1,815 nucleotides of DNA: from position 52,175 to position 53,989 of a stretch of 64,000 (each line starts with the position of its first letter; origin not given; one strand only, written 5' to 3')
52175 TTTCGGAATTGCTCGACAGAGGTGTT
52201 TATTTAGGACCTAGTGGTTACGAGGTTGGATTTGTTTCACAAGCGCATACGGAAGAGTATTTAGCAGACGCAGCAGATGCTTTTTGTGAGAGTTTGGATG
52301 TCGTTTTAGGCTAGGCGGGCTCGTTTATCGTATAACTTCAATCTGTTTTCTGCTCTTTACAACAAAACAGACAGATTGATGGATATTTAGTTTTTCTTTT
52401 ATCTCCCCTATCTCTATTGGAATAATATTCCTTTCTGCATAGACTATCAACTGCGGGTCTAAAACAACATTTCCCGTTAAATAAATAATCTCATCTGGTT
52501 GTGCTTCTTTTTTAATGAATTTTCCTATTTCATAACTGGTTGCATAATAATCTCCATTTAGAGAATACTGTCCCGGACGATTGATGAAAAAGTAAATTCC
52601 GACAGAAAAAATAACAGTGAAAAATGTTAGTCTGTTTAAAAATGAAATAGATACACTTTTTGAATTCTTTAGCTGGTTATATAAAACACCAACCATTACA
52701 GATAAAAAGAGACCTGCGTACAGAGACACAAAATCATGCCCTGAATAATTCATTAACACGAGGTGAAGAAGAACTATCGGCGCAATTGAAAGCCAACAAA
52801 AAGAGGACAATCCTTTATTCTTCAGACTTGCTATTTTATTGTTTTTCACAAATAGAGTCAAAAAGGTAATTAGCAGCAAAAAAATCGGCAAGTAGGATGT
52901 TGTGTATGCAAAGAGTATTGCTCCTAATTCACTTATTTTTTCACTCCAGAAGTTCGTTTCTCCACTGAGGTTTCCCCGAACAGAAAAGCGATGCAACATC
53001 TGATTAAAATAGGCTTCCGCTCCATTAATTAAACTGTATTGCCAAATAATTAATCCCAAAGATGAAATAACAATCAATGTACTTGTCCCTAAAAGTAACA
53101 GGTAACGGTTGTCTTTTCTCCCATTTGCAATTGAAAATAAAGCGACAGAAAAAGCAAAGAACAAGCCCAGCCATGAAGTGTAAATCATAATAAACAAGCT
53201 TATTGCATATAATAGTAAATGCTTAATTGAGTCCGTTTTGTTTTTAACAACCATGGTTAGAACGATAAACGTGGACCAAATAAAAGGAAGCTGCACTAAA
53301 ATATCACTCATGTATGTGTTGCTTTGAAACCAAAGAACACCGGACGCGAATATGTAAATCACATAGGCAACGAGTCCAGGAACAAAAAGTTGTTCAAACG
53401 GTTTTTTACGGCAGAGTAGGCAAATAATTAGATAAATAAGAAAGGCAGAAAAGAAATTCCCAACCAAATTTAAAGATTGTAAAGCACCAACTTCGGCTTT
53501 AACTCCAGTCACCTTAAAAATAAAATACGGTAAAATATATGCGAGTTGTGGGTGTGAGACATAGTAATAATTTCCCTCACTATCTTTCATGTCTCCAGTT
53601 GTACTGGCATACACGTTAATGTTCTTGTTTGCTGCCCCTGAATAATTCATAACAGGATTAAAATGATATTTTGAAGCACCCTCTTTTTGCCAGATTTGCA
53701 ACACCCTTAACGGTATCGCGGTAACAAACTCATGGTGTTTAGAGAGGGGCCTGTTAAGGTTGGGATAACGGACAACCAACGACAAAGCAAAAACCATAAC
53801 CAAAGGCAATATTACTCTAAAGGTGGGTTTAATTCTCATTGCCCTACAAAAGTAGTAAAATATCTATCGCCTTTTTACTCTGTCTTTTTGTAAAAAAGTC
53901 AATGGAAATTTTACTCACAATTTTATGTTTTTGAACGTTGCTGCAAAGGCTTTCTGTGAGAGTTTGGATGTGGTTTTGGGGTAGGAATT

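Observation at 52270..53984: hemL 3' end is duplicated around a reverse-oriented GT-C-like membrane protein gene, a footprint of insertion or recombination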

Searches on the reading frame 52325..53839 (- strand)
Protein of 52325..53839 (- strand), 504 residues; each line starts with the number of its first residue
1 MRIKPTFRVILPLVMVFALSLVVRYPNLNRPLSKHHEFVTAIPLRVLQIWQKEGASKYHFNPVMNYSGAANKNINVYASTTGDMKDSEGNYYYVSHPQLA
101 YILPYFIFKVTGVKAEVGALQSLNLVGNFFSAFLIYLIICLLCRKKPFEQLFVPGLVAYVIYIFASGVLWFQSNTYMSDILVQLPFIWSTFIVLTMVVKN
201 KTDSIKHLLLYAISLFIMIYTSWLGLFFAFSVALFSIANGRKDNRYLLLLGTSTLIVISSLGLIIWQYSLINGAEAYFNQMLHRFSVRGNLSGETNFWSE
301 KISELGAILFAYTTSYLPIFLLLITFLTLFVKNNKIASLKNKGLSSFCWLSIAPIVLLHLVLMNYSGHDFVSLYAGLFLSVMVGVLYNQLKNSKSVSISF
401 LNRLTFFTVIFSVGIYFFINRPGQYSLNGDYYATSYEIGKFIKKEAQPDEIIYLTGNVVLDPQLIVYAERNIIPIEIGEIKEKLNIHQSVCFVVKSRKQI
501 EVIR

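Call 4: search_protein_families(library=pfam, proteins=[window:52325-53839:-], max_evalue=0.01)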
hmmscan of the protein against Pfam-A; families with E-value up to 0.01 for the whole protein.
window:52325-53839:- (504 aa): 0 families

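Call 12: find_encoding_contigs(protein=window:52325-53839:-, flank=6000, max_places=10)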
Protein window:52325-53839:- (504 aa): 1 contig read that carries it; 1 place shown.
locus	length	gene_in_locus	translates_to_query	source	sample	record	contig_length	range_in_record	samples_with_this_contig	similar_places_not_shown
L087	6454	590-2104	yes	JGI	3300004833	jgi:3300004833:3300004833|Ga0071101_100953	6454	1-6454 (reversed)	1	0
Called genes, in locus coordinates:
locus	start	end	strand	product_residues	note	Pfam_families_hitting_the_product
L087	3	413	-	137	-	?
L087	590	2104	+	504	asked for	-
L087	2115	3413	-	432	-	PF00202:Aminotran_3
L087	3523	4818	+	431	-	PF00266:Aminotran_5, PF22580:KYNU_C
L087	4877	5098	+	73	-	-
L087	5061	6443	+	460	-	PF07992:Pyr_redox_2 (faint), PF00070:Pyr_redox (weak), PF01266:DAO (faint), PF01494:FAD_binding_3, PF13450:NAD_binding_8 (weak)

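Call 13: find_homologous_proteins(query=window:52325-53839:-, max_evalue=0.001)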
Query window:52325-53839:- (504 aa): 260 proteins with E <= 0.001 among 8000 candidates; the best 120 are listed.
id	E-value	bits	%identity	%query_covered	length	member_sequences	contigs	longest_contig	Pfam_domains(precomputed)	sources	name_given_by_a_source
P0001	0.0e+0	1103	100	100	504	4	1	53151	-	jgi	-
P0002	2.2e-173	596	58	99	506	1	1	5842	-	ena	-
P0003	6.8e-173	594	56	99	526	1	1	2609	-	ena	-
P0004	7.9e-173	594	57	99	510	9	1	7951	-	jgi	jgi:hypothetical protein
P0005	7.2e-172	591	56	100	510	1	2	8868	-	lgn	-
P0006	1.1e-169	583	57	95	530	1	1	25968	-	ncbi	-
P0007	5.3e-169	581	57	96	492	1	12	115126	-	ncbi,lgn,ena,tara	tara:strand:- start:5712 stop:7190 length:1479 start_codon:yes stop_codon:yes gene_type:complete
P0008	6.5e-169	581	57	97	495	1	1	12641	-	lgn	-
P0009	3.1e-168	579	56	99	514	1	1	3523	-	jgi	-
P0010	5.5e-161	555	56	96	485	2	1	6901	-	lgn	-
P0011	1.8e-157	543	54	100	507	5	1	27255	-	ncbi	ncbi:MAG: hypothetical protein ACPG4Y_03330 [Chitinophagales bacterium]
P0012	2.9e-157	543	53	98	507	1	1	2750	-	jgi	-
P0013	5.0e-154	532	52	98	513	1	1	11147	-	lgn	-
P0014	3.3e-153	529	52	100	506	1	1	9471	-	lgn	-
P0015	2.0e-152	527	52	98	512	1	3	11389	-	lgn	-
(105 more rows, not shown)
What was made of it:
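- Closest known: GT-C fold membrane glycosyltransferases. Same: NCBI names one 47%-identical homologue 'ArnT family glycosyltransferase' (call 13).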

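Call 14: find_encoding_contigs(protein=P0007, flank=6000, max_places=4)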
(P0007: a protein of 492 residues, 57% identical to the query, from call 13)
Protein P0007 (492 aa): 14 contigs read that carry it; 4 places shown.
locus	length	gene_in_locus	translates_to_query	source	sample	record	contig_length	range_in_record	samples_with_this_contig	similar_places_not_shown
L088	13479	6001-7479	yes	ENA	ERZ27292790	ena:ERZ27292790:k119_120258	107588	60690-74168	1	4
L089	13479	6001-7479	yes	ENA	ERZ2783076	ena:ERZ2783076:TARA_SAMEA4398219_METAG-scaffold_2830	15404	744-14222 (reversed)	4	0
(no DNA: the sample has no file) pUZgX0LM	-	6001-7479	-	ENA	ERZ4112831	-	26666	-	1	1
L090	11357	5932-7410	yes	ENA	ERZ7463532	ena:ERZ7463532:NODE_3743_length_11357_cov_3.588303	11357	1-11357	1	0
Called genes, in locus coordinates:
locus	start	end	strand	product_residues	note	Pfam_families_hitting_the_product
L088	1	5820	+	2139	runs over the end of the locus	PF01483:P_proprotein (faint), PF06832:BiPBP_C (faint), PF13573:SprB, PF13585:CHU_C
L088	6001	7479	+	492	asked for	-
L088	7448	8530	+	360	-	PF02515:CoA_transf_3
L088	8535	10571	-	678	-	PF01432:Peptidase_M3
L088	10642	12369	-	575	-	PF13568:OMP_b-brl_2 (weak)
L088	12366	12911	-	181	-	PF07638:Sigma70_ECF (weak), PF04542:Sigma70_r2, PF08281:Sigma70_r4_2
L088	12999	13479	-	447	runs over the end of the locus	PF00801:PKD (weak), PF18911:PKD_4, PF18962:Por_Secre_tail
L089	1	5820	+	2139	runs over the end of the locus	PF01483:P_proprotein (faint), PF06832:BiPBP_C (faint), PF13573:SprB, PF13585:CHU_C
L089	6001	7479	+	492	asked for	-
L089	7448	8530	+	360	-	PF02515:CoA_transf_3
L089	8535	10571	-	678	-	PF01432:Peptidase_M3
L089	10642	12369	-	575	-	PF13568:OMP_b-brl_2 (weak)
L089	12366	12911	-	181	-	PF07638:Sigma70_ECF (weak), PF04542:Sigma70_r2, PF08281:Sigma70_r4_2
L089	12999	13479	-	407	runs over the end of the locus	?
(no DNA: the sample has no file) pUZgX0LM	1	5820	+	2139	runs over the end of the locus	PF01483:P_proprotein (faint), PF06832:BiPBP_C (faint), PF13573:SprB, PF13585:CHU_C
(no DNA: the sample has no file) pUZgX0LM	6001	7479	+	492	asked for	-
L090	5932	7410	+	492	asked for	-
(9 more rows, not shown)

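Call 15: find_encoding_contigs(protein=P0006, flank=6000, max_places=3)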
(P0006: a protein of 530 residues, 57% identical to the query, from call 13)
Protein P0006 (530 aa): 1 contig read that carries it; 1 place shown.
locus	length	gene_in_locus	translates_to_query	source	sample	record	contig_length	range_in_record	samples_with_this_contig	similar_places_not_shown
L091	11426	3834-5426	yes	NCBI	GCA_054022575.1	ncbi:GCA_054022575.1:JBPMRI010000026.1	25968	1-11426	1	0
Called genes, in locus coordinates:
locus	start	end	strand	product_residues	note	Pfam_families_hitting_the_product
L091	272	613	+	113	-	-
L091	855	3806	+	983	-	PF00801:PKD (weak), PF18911:PKD_4 (weak), PF18962:Por_Secre_tail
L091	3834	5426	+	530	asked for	-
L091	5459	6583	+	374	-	-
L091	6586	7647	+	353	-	PF02515:CoA_transf_3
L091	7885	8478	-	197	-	-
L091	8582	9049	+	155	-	PF08534:Redoxin, PF00578:AhpC-TSA, PF13911:AhpC-TSA_2 (weak)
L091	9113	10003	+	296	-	-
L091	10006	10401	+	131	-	PF07681:DoxX (weak)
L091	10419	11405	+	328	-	PF00535:Glycos_transf_2, PF10111:Glyco_tranf_2_2, PF13506:Glyco_transf_21 (weak), PF13641:Glyco_tranf_2_3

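Call 16: find_encoding_contigs(protein=P0002, flank=6000, max_places=3)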
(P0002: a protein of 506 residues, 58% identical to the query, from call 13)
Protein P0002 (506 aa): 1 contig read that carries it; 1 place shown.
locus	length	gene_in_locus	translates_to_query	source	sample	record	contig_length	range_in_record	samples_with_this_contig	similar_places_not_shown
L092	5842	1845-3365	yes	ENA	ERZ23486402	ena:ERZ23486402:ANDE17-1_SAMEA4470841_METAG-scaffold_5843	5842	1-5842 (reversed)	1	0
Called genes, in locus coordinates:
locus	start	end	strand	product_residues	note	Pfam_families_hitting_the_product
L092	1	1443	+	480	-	?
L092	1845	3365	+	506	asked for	-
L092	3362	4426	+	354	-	PF02515:CoA_transf_3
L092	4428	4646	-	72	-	-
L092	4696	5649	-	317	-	PF01699:Na_Ca_ex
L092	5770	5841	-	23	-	?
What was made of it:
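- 52325..53839 (-): Acquired 504-aa polytopic membrane protein with a predicted GT-C glycosyltransferase fold. Convergent with hemL, 10 nt between the two stop codons. Best homologues are 58% identical at most and, in the three contexts examined, sit next to a CoA_transf_3 gene (calls 13-16).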

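Call 36: search_protein_families(library=ncbifam, proteins=[window:52325-53839:-], max_evalue=1)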
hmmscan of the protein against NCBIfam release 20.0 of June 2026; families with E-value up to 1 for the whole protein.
window:52325-53839:- (504 aa): 0 families

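Call 37: search_protein_families(library=pfam, proteins=[window:52325-53839:-], max_evalue=10)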
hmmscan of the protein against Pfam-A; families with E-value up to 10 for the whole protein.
window:52325-53839:- (504 aa): 0 families

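Call 40: search_solved_structures(query=A1, max_evalue=10, show_alignments=1)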
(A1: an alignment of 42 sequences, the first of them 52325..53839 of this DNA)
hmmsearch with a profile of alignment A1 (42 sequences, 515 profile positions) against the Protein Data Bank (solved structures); distinct sequences matched with E-value up to 10: 0.
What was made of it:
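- Closest known: GT-C fold membrane glycosyltransferases. Different: No match to any Pfam or NCBIfam model or to any PDB sequence (calls 4, 36, 37, 40).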

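Call 48: predict_structure(alignment_id=A1)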
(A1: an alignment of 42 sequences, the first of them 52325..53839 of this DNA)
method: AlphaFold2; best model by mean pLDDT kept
length: 504 residues; sequences in the alignment: 42
mean_pLDDT: 90.5   pTM: 0.90
mean pLDDT of the five models: 90.5, 90.0, 89.6, 88.1, 87.6
residues with pLDDT >= 90: 353; 70-90: 125; 50-70: 25; < 50: 1
segments of 3 or more residues with pLDDT < 50: none
pLDDT, mean of each block of 10 residues (from residue 1): 79 97 90 70 94 96 96 93 95 91 95 93 92 98 93 97 94 71 93 93 92 96 94 90 85 97 96 95 83 74 89 93 94 73 91 93 79 92 95 91 97 92 82 91 96 94 94 94 86 89 95
secondary structure, 60 per line:
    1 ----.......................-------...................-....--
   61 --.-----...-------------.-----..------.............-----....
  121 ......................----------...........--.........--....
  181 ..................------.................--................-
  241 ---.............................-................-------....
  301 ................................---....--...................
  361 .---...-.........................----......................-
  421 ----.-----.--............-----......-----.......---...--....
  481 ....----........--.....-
elements in order: H5-27 H35-53 H55-58 H99-111 H117-142 H153-163 H166-174 H177-198 H205-221 H224-239 H244-272 H274-289 H297-332 H336-339 H342-361 H369-393 H398-419 H434-445 E451-456 H462-468 E472-474 H477-484 E489-496 E499-503
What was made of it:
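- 52325..53839 (-): AF2 model with pLDDT 90.5 (call 48).
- On GT-C glycosyltransferase superfamily (the 504-aa protein): AF2 model with pLDDT 90.5 and pTM 0.90 (call 48).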

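Call 51: fold_search(model_id=the predicted structure, library=pdb)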
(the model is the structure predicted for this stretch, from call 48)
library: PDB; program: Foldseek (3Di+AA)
matches with E <= 10: 318; with E <= 0.001: 19
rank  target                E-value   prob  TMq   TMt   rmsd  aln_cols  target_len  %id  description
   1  6ftg_5                4.3e-07  1.00  0.60  0.48  12.4       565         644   13  Subtomogram average of OST-containing ribosome-translocon complexes from canine rough microsomal membranes (released 2018-03-21)
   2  8pn9_A                1.0e-06  1.00  0.60  0.48   9.8       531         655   12  Structure of human oligosaccharyltransferase OST-A complex bound to NGI-1 (released 2024-05-08)
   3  8b6l_I                1.5e-06  1.00  0.58  0.44  12.0       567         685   12  Subtomogram average of the human Sec61-TRAP-OSTA-translocon (released 2022-12-07)
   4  6gxc_A                2.8e-06  1.00  0.52  0.39   8.3       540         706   13  Bacterial oligosaccharyltransferase PglB in complex with an inhibitory peptide and a reactive lipid-linked oligosaccha (released 2018-11-14)
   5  7oci_F                4.2e-06  1.00  0.58  0.47  10.0       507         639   14  Cryo-EM structure of yeast Ost6p containing oligosaccharyltransferase complex (released 2022-02-16)
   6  5ogl_A                5.5e-06  1.00  0.53  0.40   8.1       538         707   13  Structure of bacterial oligosaccharyltransferase PglB in complex with an acceptor peptide and an lipid-linked oligosac (released 2017-10-25)
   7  5f15                  6.2e-06  1.00  0.58  0.54   8.2       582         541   11  Crystal Structure of ArnT from Cupriavidus metallidurans bound to Undecaprenyl phosphate (released 2016-02-17)
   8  3waj                  8.4e-06  1.00  0.50  0.34  12.3       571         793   10  Crystal structure of the Archaeoglobus fulgidus oligosaccharyltransferase (O29867_ARCFU) complex with Zn and sulfate (released 2013-10-30)
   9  6s7o_A                8.7e-06  1.00  0.58  0.47  10.2       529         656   14  Cryo-EM structure of human oligosaccharyltransferase complex OST-A (released 2019-12-18)
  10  8agc_A                1.5e-05  1.00  0.58  0.44  13.3       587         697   13  Structure of yeast oligosaccharylransferase complex with lipid-linked oligosaccharide and non-acceptor peptide bound (released 2022-12-07)
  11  3wak                  1.9e-05  1.00  0.50  0.31  12.2       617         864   10  Crystal structure of the Archaeoglobus fulgidus oligosaccharyltransferase (O29867_ARCFU) in the apo form (released 2013-10-30)
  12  5ezm                  2.0e-05  1.00  0.57  0.54   7.6       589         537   11  Crystal Structure of ArnT from Cupriavidus metallidurans in the apo state (released 2016-02-17)
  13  8age_A                2.4e-05  1.00  0.57  0.46  10.3       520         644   12  Structure of yeast oligosaccharylransferase complex with acceptor peptide bound (released 2022-12-07)
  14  8agb_A                3.1e-05  1.00  0.56  0.45  10.5       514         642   11  Structure of yeast oligosaccharylransferase complex with lipid-linked oligosaccharide bound (released 2022-12-07)
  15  7e9s_A                3.3e-05  1.00  0.50  0.31  12.9       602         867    8  Archaeal oligosaccharyltransferase AglB from Archaeoglobus fulgidus in complex with an inhibitory peptide and a dolich (released 2021-09-08)
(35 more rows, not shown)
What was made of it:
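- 52325..53839 (-): All significant Foldseek hits are GT-C enzymes (call 51).
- On GT-C glycosyltransferase superfamily (the 504-aa protein): The top 24 Foldseek PDB hits are all GT-C enzymes: E from 4e-7 to 1e-3 for the first 20, weaker beyond, and TMq 0.46-0.60 for most (call 51).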

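Call 67: find_related_loci(query=A1, collection=viral_contigs, flank=5000)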
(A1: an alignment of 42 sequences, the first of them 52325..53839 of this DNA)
Query A1 (504 aa) in viral_contigs; peptide patterns used: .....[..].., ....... (x = any residue, [..] = any of these).
25 stretches matched a pattern, but none encodes a relative of the query by tblastn (E <= 1e-3).
